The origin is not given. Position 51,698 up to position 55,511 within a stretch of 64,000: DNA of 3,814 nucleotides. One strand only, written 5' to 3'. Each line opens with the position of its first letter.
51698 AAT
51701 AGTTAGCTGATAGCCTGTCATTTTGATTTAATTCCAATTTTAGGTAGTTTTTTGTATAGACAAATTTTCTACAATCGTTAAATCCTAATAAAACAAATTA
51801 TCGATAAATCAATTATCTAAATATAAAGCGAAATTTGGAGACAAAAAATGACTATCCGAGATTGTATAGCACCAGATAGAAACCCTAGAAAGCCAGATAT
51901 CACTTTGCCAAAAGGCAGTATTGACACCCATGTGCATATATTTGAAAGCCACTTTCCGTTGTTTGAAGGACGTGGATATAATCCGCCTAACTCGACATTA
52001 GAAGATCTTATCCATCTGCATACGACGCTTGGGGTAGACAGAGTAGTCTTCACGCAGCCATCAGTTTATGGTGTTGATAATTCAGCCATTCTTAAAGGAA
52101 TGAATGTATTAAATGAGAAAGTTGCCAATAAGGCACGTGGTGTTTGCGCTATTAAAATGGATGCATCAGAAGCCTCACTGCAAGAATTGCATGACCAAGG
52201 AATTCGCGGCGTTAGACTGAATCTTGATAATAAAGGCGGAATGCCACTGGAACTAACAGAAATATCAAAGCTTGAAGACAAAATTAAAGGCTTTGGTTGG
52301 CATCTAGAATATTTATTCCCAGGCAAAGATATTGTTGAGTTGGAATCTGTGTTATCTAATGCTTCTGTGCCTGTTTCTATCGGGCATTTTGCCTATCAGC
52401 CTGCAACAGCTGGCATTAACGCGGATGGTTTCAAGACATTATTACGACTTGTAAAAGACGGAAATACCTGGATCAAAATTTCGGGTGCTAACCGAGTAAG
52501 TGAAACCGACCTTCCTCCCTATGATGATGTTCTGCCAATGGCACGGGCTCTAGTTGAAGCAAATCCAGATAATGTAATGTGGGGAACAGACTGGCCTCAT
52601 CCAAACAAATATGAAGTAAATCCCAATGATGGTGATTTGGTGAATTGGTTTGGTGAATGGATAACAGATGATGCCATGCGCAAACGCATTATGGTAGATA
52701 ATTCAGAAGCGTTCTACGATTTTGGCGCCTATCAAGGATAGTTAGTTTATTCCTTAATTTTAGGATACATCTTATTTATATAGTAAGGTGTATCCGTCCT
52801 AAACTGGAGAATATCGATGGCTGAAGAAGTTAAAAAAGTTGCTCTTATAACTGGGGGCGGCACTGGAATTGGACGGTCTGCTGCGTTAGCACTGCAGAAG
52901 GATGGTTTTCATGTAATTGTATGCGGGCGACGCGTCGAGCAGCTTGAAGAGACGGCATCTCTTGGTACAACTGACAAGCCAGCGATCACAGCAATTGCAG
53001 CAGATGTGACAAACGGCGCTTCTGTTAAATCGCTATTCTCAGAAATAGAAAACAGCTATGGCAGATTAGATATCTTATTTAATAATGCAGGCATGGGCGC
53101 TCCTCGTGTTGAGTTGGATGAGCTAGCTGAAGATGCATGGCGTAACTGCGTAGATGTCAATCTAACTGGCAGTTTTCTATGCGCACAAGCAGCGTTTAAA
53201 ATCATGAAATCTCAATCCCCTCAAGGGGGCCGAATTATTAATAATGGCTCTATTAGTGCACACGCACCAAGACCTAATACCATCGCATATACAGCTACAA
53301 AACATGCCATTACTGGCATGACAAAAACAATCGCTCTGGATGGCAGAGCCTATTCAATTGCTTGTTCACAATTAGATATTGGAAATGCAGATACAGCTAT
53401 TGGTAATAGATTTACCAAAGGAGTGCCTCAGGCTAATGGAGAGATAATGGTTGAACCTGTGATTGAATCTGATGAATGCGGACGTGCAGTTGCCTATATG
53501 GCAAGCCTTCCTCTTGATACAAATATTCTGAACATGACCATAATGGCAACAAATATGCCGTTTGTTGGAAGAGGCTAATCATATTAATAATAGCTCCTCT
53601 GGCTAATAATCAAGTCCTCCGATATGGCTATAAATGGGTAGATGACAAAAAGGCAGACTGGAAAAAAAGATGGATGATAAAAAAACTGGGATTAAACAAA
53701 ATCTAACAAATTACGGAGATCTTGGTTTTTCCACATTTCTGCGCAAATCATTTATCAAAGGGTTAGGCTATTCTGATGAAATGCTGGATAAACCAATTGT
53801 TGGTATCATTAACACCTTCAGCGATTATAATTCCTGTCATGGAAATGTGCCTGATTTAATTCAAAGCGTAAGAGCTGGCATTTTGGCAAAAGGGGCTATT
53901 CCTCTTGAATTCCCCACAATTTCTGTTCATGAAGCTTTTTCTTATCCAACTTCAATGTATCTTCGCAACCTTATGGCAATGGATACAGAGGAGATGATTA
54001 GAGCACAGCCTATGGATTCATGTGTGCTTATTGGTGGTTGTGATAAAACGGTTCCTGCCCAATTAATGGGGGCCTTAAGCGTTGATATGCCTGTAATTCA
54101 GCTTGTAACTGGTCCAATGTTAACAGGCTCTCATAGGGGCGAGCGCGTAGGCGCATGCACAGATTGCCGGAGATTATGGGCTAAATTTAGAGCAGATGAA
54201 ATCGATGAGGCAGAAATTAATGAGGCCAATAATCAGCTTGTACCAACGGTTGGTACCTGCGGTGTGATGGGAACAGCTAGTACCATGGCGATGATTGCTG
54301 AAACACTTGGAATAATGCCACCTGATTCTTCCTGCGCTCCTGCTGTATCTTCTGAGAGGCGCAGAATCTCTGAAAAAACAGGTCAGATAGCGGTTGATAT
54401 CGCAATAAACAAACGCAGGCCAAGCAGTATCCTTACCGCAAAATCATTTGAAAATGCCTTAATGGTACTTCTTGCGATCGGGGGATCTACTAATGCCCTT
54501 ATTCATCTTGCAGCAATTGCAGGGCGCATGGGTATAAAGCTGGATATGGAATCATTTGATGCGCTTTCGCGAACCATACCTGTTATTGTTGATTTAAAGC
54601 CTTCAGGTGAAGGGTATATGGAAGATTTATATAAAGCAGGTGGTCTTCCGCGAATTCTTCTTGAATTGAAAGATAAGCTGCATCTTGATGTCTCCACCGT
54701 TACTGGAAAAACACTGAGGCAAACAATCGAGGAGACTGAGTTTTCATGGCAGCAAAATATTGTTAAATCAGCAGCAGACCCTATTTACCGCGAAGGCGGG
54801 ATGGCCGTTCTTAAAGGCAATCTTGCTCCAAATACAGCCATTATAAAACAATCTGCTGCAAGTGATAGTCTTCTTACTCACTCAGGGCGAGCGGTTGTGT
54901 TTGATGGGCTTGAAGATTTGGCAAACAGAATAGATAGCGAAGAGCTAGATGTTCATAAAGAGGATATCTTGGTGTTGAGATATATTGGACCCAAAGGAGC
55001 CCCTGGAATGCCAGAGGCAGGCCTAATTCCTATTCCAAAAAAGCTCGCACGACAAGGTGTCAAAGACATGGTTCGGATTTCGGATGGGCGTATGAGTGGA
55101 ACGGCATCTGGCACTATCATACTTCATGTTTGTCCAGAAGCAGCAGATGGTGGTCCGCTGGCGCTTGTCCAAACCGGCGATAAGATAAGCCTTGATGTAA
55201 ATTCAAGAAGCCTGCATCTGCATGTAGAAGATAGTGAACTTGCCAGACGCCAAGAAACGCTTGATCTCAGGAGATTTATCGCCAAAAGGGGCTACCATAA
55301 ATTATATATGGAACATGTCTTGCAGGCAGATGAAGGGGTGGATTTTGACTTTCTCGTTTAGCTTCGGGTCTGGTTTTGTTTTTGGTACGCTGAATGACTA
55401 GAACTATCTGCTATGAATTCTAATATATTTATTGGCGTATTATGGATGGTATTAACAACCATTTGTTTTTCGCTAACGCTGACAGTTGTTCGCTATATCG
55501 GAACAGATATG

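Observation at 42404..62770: Five exact copies of the palindrome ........, all intergenic: candidate operator of a distributed catabolic regulon with no regulator in sight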

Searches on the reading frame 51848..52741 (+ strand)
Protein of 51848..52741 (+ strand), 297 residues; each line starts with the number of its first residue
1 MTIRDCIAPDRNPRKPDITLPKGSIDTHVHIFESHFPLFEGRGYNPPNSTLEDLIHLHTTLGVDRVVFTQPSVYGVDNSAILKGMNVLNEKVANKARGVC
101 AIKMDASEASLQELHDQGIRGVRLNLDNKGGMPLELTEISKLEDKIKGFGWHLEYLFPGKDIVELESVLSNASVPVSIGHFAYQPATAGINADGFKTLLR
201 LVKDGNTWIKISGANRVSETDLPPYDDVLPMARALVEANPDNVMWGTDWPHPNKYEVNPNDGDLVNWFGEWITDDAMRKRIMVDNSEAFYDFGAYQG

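Call 13: find_encoding_contigs(protein=window:51848-52741:+, flank=10000, max_places=10)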
Protein window:51848-52741:+ (297 aa): 9 contigs read that carry it; 9 places shown.
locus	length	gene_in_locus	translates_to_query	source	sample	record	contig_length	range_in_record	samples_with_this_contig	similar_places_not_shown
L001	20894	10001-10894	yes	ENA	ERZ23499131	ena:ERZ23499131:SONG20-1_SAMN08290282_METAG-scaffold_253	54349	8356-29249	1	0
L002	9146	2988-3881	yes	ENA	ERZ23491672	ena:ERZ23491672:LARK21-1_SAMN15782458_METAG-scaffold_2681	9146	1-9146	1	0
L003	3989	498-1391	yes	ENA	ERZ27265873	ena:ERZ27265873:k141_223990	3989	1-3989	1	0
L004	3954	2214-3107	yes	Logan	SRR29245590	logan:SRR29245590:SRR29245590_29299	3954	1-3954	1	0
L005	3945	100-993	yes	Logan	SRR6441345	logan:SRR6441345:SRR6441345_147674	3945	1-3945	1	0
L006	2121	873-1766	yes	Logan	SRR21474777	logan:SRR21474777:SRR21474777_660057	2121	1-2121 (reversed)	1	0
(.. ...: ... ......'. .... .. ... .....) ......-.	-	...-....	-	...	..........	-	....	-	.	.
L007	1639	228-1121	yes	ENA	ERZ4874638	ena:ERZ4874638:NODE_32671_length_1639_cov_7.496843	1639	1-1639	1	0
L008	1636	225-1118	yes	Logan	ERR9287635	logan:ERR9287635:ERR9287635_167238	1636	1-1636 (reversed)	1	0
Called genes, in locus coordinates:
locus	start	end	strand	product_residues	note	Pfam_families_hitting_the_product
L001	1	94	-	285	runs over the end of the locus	PF00378:ECH_1, PF16113:ECH_2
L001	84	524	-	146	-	PF00903:Glyoxalase, PF13468:Glyoxalase_3, PF13669:Glyoxalase_4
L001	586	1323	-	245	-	PF01925:TauE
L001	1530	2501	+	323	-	PF04199:Cyclase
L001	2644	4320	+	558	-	PF02776:TPP_enzyme_N, PF00205:TPP_enzyme_M, PF02775:TPP_enzyme_C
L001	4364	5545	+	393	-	PF02566:OsmC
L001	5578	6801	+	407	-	PF02129:Peptidase_S15 (faint), PF06500:FrsA-like, PF05448:AXE1 (faint), PF00561:Abhydrolase_1 (weak), PF12146:Hydrolase_4 (weak), PF00326:Peptidase_S9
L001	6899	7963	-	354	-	PF04909:Amidohydro_2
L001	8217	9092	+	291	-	PF01144:CoA_trans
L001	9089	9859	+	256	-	PF01144:CoA_trans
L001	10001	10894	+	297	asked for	PF04909:Amidohydro_2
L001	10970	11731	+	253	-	PF00106:adh_short, PF08659:KR, PF13561:adh_short_C2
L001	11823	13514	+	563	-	PF00920:ILVD_EDD_N, PF24877:ILV_EDD_C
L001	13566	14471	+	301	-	PF00892:EamA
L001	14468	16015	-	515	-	PF00501:AMP-binding, PF13193:AMP-binding_C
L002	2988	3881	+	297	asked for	PF04909:Amidohydro_2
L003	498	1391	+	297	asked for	PF04909:Amidohydro_2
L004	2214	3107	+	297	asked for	PF04909:Amidohydro_2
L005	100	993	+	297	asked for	PF04909:Amidohydro_2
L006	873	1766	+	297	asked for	PF04909:Amidohydro_2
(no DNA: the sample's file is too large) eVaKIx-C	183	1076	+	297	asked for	PF04909:Amidohydro_2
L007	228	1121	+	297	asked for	PF04909:Amidohydro_2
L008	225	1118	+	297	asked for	PF04909:Amidohydro_2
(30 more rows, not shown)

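Call 14: find_related_loci(query=window:51848-52741:+, collection=genome_contigs, flank=10000)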
Query window:51848-52741:+ (297 aa) in genome_contigs; peptide patterns used: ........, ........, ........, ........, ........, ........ (x = any residue, [..] = any of these).
66 stretches matched a pattern; 40 encode a relative of the query (tblastn E <= 1e-3); 39 distinct loci.
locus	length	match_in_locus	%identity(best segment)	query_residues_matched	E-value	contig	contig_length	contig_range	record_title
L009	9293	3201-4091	99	1-297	0e+0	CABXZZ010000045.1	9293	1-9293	MAG: uncultured SAR116 cluster alpha proteobacterium isolate AG-325-M05 genome assembly, contig: AG-325-M05_NODE_46, who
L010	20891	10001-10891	99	1-297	0e+0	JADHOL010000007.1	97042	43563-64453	MAG: Alphaproteobacteria bacterium isolate BS307-5m-G6 BS307-5m-C103, whole genome shotgun sequence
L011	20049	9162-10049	95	1-296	0e+0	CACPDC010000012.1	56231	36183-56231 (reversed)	MAG: uncultured SAR116 cluster alpha proteobacterium isolate AH-326-N16 genome assembly, contig: AH-326-N16_NODE_12, who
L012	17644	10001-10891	94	1-297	0e+0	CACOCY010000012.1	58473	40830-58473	MAG: uncultured SAR116 cluster alpha proteobacterium isolate AH-287-O21 genome assembly, contig: AH-287-O21_NODE_12, who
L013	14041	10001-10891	93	1-297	0e+0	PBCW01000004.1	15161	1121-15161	MAG: Rhodospirillaceae bacterium isolate SP3966 24868, whole genome shotgun sequence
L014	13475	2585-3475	92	1-297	0e+0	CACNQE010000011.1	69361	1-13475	MAG: uncultured SAR116 cluster alpha proteobacterium isolate AG-893-K07 genome assembly, contig: AG-893-K07_NODE_11, who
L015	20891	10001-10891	92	1-297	0e+0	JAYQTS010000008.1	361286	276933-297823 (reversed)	MAG: Alphaproteobacteria bacterium isolate SD3109_NP_metabat_bins_2.tsv.278 contig_24073_pilon, whole genome shotgun seq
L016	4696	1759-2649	92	1-297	0e+0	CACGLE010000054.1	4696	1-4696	uncultured SAR116 cluster alpha proteobacterium isolate AG-422-K21 genome assembly, contig: AG-422-K21_NODE_54, whole ge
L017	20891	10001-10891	92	1-297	0e+0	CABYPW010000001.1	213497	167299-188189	MAG: uncultured SAR116 cluster alpha proteobacterium isolate AG-894-M09 genome assembly, contig: AG-894-M09_NODE_1, whol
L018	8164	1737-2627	91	1-297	0e+0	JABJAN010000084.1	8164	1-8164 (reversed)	MAG: Alphaproteobacteria bacterium isolate SI073_bin19 k141_1736317, whole genome shotgun sequence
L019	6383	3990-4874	78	1-295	6e-162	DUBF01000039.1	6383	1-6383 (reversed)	MAG TPA_asm: Rhodospirillales bacterium isolate UWMA-0295 NODE_15555_length_6383_cov_0.100414, whole genome shotgun sequ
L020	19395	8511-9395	77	1-295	4e-157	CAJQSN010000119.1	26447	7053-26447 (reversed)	MAG: uncultured Rhodospirillales bacterium isolate RIS_SAG_35 genome assembly, contig: c_000000002761, whole genome shot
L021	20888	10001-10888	76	1-296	1e-155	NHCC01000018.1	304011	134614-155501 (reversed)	MAG: Rhodospirillaceae bacterium TMED23 116969, whole genome shotgun sequence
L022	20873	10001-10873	75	2-292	7e-154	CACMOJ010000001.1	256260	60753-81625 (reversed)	MAG: uncultured SAR116 cluster alpha proteobacterium isolate AG-919-E16 genome assembly, contig: AG-919-E16_NODE_1, whol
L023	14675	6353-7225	75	2-292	4e-154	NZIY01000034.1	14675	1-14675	MAG: SAR116 cluster bacterium isolate MED585 87781, whole genome shotgun sequence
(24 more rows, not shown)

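Call 38: search_protein_families(library=ncbifam, proteins=[window:51848-52741:+], max_evalue=0.00001)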
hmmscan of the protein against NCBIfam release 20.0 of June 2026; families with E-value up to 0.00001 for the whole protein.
window:51848-52741:+ (297 aa): 1 family
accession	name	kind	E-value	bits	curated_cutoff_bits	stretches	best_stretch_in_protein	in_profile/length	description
NF042924.1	SlmHylase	equivalog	3.1e-60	203.9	500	1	3-290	9-296/299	4-sulfomuconolactone hydrolase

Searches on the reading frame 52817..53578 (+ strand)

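Call 38: search_protein_families(library=ncbifam, proteins=[window:52817-53578:+], max_evalue=0.00001)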
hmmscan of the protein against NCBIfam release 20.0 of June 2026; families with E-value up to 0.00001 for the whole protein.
window:52817-53578:+ (253 aa): 213 families (the best 25 are shown)
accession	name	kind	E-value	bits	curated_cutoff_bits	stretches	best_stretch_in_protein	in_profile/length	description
NF009466.0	PRK12826.1-2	subfamily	5.4e-43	147.2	222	1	6-230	3-227/248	3-oxoacyl-ACP reductase FabG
NF005594.0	PRK07326.1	equivalog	4.6e-41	140.9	271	1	3-198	3-193/237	SDR family oxidoreductase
NF004818.0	PRK06172.1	equivalog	3e-40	138.2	336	1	6-230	7-233/253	SDR family oxidoreductase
NF005893.0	PRK07856.1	equivalog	1.1e-39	136.3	255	1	5-230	8-224/255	SDR family oxidoreductase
NF004198.0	PRK05653.1-3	equivalog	1.5e-39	135.9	296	1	6-230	7-229/248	3-oxoacyl-ACP reductase FabG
TIGR01963.1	PHB_DH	subfamily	2.9e-39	134.9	307.05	1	6-194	1-186/255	3-hydroxybutyrate dehydrogenase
NF009093.0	PRK12429.1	subfamily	6e-39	133.9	258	1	6-194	5-190/259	3-hydroxybutyrate dehydrogenase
NF009384.0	PRK12743.1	equivalog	6.4e-38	130.4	264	1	2-230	2-230/258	SDR family oxidoreductase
NF004791.0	PRK06138.1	equivalog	4.6e-37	127.7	312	1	6-199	5-194/252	SDR family oxidoreductase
NF005559.1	PRK07231.1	subfamily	1.6e-36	126.1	215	1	6-230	4-230/249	glucose 1-dehydrogenase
NF005672.0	PRK07454.1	equivalog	1.7e-36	125.7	234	1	4-245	4-237/241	SDR family oxidoreductase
NF004203.0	PRK05653.2-4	subfamily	4.7e-35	121.2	313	1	4-201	4-200/260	3-oxoacyl-ACP reductase FabG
NF005681.0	PRK07478.1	subfamily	5.6e-35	120.9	267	1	6-202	6-201/254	SDR family oxidoreductase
NF005446.0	PRK07035.1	equivalog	1.5e-34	119.4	373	1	6-230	11-236/255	SDR family oxidoreductase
TIGR01830.1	3oxo_ACP_reduc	equivalog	3.6e-34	118.5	297.75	1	9-230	1-221/239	3-oxoacyl-[acyl-carrier-protein] reductase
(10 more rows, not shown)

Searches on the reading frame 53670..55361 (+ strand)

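Call 38: search_protein_families(library=ncbifam, proteins=[window:53670-55361:+], max_evalue=0.00001)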
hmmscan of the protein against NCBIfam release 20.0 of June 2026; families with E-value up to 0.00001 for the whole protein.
window:53670-55361:+ (563 aa): 8 families
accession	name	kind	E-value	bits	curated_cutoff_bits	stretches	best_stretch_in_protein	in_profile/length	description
NF004784.0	PRK06131.1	subfamily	4.1e-249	827.8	539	1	4-562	5-563/576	dihydroxy-acid dehydratase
NF009559.0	PRK13016.1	equivalog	3.4e-200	666.1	882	1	21-562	22-564/578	L-arabinonate dehydratase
NF009560.0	PRK13017.1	subfamily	9.8e-180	598.7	684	1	29-561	32-577/595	dihydroxy-acid dehydratase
NF002068.0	PRK00911.1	subfamily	1.6e-147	492.4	644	1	25-557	19-553/559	dihydroxy-acid dehydratase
TIGR00110.1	ilvD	equivalog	3e-142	474.9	618.15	1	26-557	3-539/543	dihydroxy-acid dehydratase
NF009103.0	PRK12448.1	equivalog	3.5e-96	322.8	710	2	28-358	21-366/616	dihydroxy-acid dehydratase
TIGR01196.1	edd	equivalog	7.1e-66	222.7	708.25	1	92-534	121-572/601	phosphogluconate dehydratase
TIGR03432.1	yjhG_yagF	hypoth_equivalog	5.4e-54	183.3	808.15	2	95-366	126-401/640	YjhG/YagF family D-xylonate dehydratase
